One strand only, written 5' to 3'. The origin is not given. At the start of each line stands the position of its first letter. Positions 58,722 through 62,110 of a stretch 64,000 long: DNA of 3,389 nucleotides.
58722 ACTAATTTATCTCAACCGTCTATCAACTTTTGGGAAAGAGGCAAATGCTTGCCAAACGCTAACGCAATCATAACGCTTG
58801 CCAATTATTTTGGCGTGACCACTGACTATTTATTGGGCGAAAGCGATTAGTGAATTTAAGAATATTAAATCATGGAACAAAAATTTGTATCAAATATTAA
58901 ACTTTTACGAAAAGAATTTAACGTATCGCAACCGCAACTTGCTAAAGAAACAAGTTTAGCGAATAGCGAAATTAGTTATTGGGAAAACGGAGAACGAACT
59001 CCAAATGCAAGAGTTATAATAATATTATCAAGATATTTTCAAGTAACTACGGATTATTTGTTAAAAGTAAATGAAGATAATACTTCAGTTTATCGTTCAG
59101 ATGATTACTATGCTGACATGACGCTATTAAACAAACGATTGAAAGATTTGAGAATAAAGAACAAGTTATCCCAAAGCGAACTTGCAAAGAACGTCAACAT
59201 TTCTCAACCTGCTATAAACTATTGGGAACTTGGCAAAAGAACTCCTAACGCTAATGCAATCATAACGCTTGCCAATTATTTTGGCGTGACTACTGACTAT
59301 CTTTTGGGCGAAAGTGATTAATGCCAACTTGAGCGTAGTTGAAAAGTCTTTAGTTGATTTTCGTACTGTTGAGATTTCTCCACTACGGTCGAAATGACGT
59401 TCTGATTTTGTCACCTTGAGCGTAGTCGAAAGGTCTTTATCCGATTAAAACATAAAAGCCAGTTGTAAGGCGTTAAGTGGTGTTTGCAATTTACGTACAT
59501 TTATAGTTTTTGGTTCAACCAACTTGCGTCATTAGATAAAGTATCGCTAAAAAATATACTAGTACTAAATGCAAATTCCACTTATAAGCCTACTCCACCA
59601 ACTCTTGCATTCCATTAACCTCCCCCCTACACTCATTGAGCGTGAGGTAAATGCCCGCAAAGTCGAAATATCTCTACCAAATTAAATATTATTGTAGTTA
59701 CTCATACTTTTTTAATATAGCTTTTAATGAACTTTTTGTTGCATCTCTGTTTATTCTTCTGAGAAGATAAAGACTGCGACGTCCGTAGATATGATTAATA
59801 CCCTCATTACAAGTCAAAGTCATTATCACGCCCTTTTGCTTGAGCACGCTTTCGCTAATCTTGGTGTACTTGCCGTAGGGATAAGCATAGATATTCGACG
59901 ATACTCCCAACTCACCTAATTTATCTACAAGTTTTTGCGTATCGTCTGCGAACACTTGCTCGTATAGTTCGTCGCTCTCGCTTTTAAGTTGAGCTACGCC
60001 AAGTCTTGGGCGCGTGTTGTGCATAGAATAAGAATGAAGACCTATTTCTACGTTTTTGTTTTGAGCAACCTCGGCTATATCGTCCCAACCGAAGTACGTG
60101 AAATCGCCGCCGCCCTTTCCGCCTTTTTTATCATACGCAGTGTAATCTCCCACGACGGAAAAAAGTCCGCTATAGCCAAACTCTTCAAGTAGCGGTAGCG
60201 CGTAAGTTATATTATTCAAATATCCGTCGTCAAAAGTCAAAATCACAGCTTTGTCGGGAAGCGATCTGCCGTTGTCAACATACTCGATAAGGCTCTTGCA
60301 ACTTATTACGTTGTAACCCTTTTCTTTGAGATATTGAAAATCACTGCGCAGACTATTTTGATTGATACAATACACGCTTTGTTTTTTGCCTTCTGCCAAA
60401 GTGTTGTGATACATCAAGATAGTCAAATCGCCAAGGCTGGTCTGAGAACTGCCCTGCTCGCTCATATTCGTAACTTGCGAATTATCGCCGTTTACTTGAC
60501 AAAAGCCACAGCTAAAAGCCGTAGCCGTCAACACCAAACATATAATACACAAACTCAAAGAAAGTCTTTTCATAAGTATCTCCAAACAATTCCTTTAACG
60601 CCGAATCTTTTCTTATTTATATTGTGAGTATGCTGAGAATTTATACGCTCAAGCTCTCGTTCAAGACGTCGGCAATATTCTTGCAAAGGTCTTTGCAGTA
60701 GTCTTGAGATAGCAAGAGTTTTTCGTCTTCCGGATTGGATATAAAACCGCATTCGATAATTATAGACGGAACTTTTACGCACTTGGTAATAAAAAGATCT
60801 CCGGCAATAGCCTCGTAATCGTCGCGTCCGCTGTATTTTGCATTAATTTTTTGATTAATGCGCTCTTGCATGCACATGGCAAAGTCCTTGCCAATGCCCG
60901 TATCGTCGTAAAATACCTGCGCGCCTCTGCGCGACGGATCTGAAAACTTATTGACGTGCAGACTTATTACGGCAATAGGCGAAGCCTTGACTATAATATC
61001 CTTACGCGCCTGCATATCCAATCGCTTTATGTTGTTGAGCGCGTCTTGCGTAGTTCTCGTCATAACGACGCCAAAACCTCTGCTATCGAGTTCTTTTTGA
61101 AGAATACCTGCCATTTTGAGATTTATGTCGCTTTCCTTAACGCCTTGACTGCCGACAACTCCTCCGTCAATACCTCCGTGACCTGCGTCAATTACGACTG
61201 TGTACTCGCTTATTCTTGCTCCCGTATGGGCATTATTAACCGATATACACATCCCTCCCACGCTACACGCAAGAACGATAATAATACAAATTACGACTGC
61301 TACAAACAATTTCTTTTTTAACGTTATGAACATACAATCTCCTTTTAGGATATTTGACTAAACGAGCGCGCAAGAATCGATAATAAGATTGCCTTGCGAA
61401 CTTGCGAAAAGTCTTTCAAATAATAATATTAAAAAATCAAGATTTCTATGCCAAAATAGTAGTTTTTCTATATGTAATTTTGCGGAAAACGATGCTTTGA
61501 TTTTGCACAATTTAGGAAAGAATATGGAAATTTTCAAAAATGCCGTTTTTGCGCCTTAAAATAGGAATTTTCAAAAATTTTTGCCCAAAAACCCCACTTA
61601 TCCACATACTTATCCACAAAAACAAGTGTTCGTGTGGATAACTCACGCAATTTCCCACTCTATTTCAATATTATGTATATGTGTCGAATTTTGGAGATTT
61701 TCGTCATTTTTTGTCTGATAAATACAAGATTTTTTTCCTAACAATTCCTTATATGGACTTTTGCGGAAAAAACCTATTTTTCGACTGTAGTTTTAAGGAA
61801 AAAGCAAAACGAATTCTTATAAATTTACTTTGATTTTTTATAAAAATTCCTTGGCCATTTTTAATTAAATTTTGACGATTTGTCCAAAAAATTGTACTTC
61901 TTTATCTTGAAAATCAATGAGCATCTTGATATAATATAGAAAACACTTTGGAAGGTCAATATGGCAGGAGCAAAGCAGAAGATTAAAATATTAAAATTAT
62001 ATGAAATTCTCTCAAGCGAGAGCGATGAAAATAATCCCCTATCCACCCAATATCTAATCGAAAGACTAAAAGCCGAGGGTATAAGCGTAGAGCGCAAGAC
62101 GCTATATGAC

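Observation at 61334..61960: oriC-like module without dnaA: three perfect DnaA boxes, iteron-like repeats and AT-rich tracts in a 627-bp gene-free region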

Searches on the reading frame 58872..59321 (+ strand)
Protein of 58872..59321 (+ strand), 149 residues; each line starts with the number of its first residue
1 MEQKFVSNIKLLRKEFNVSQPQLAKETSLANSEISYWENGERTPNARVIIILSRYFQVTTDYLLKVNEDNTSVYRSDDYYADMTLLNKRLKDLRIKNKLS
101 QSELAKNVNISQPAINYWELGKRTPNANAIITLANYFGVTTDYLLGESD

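Call 6: search_protein_families(library=pfam, proteins=[window:58872-59321:+])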
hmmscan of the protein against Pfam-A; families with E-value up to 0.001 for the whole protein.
window:58872-59321:+ (149 aa): 9 families
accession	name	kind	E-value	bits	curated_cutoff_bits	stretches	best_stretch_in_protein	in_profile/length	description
PF01381.28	HTH_3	-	1.1e-30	105.9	23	2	90-144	1-55/55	Helix-turn-helix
PF12844.13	HTH_19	-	4.7e-26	90.9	30.2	2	88-145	2-59/64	Helix-turn-helix domain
PF13560.12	HTH_31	-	3.4e-16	59.7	27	2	89-141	5-58/64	Helix-turn-helix domain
PF13443.12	HTH_26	-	6.6e-09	36.3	22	1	89-140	1-53/63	Cro/C1-type HTH DNA-binding domain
PF15943.11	YdaS_toxin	-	1.2e-06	28.6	30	0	100-132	10-42/65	Bacterial toxin YdaS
PF07022.19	Phage_CI_repr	-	3.2e-05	24.6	22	0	100-146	14-59/65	Bacteriophage CI repressor helix-turn-helix domain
PF13744.12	HTH_37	-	4.2e-05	23.7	27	0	88-117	21-50/80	Helix-turn-helix domain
PF14549.12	P22_Cro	-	0.00013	22.1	30.2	0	100-129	11-38/60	DNA-binding transcriptional regulator Cro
PF13412.12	HTH_24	-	0.00015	21.7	21.9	0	98-117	17-36/48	Winged helix-turn-helix DNA-binding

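Call 43: search_protein_families(library=ncbifam, proteins=[window:58872-59321:+], max_evalue=0.00001)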
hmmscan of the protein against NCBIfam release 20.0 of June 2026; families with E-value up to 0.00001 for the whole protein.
window:58872-59321:+ (149 aa): 13 families
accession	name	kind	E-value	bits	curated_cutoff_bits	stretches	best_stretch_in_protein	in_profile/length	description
NF041951.1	phage_RstR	subfamily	5.1e-28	97.5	80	2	86-149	3-66/108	RstR family transcriptional repressor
NF007257.0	PRK09706.1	subfamily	1.8e-16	60.2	101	2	4-73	5-74/135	transcriptional repressor DicA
NF052239.1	antitox_spr1629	equivalog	4.9e-16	58.8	335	1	88-147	5-64/377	spr1629 family repressor/antitoxin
TIGR03070.1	couple_hipB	subfamily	1.3e-11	44.2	71.65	1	89-139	6-56/58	type II toxin-antitoxin system Y4mF family antitoxin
TIGR03830.1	CxxCG_CxxCG_HTH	subfamily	6e-11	42.2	61.8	0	82-128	62-108/127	type II TA system antitoxin MqsA family protein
NF041265.1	NadS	equivalog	7.2e-10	39.1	60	0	91-133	36-78/94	NadS family protein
NF007271.0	PRK09726.1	equivalog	2.9e-09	36.8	79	0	80-119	8-46/88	type II toxin-antitoxin system antitoxin HipB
TIGR00270.2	TIGR00270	equivalog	2.8e-08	33.7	110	0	87-139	77-129/159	multiprotein bridging factor aMBF1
NF003162.0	PRK04140.1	equivalog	3.9e-08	32.7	263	0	88-139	129-180/317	transcriptional regulator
NF047948.1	male_kill_WMK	equivalog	5.2e-08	32.7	300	0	86-146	163-223/300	WO male-killing family protein Wmk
NF038139.1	Reg_Aceta_RamB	equivalog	5.7e-08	31.8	700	0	86-144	3-61/465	acetate metabolism transcriptional regulator RamB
NF047542.1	telomere_Tap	equivalog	4e-07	29.1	600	0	91-128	23-60/695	telomere-associated protein Tap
NF041575.1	antitoxPezA_Strep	equivalog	4.5e-07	30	290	0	7-69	4-64/158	type II toxin-antitoxin system antitoxin PezA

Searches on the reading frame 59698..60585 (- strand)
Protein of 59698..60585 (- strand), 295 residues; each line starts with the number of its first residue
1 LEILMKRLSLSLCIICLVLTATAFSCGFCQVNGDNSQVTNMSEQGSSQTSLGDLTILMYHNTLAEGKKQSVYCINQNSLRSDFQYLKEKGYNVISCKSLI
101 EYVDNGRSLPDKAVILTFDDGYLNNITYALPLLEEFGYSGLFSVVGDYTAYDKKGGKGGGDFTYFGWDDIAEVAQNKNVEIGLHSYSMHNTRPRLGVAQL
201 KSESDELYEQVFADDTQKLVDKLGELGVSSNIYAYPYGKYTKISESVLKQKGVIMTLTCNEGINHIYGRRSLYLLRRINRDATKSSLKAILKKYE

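Call 6: search_protein_families(library=pfam, proteins=[window:59698-60585:-])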
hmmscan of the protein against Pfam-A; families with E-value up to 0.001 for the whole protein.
window:59698-60585:- (295 aa): 1 family
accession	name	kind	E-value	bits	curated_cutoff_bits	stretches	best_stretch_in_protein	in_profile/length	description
PF01522.26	Polysacc_deac_1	-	1.3e-15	57.9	23.1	1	108-253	3-121/124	Polysaccharide deacetylase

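Call 43: search_protein_families(library=ncbifam, proteins=[window:59698-60585:-], max_evalue=0.00001)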
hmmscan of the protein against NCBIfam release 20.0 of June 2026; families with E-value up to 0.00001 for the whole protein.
window:59698-60585:- (295 aa): 4 families
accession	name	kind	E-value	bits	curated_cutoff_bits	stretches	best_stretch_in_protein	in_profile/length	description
TIGR03938.2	deacetyl_PgaB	equivalog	3e-37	128.2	321.9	1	54-269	3-241/621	poly-beta-1,6-N-acetyl-D-glucosamine N-deacetylase PgaB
NF011177.0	PRK14582.1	equivalog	1e-29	103.3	923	1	8-266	9-281/671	poly-beta-1,6-N-acetyl-D-glucosamine N-deacetylase PgaB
NF011176.0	PRK14581.1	equivalog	2.3e-24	85.6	1091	1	40-267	38-282/673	poly-beta-1,6-N-acetyl-D-glucosamine N-deacetylase PgaB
TIGR03933.1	PIA_icaB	equivalog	1e-09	38.3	248.35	1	62-278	23-227/245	intercellular adhesin biosynthesis polysaccharide N-deacetylase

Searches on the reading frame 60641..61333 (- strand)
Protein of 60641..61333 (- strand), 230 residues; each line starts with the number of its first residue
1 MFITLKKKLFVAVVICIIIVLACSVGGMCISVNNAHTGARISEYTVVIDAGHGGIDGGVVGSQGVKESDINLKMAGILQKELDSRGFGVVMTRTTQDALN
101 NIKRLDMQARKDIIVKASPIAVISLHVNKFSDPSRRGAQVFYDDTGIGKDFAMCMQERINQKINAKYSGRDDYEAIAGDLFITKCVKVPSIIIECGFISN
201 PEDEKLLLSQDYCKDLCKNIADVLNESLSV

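Call 6: search_protein_families(library=pfam, proteins=[window:60641-61333:-])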
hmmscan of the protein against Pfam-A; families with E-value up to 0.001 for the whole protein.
window:60641-61333:- (230 aa): 1 family
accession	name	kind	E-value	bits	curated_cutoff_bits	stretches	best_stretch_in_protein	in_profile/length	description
PF01520.23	Amidase_3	-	5.5e-39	134.4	27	1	46-224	1-172/174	N-acetylmuramoyl-L-alanine amidase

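Call 43: search_protein_families(library=ncbifam, proteins=[window:60641-61333:-], max_evalue=0.00001)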
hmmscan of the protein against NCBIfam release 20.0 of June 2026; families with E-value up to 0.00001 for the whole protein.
window:60641-61333:- (230 aa): 6 families
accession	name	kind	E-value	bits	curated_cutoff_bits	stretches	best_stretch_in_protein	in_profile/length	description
TIGR02883.1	spore_cwlD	equivalog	7.7e-42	143.5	221.55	1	46-224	3-186/189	N-acetylmuramoyl-L-alanine amidase CwlD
NF007652.1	PRK10319.1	equivalog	4.3e-20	72.2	400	1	42-161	56-171/291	N-acetylmuramoyl-L-alanine amidase AmiA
NF007751.0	PRK10431.1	equivalog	2.9e-15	55.7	532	2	43-140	191-283/445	N-acetylmuramoyl-L-alanine amidase AmiB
NF050040.1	horm_taper_TftA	equivalog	3.7e-14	52.3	500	1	46-225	4-181/450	hormogonium tapered terminus morphoprotein TftA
NF038267.1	amidase_AmiC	exception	5e-13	48.5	700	1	45-142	188-280/407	N-acetylmuramoyl-L-alanine amidase AmiC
NF038140.1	amidase_Rv3717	exception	7.8e-11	41.8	335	1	22-221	18-224/233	Rv3717 family N-acetylmuramoyl-L-alanine amidase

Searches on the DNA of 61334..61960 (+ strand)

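Call 45: search_dna_similar(query=window:61334-61960:+, collection=plasmids, mode=distant, max_rows=8)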
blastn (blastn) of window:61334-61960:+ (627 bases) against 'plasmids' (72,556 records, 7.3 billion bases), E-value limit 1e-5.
No match.

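Call 46: search_dna_similar(query=window:61334-61960:+, collection=phages, mode=distant, max_rows=8)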
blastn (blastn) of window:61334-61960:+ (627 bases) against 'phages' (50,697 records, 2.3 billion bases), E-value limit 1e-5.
No match.
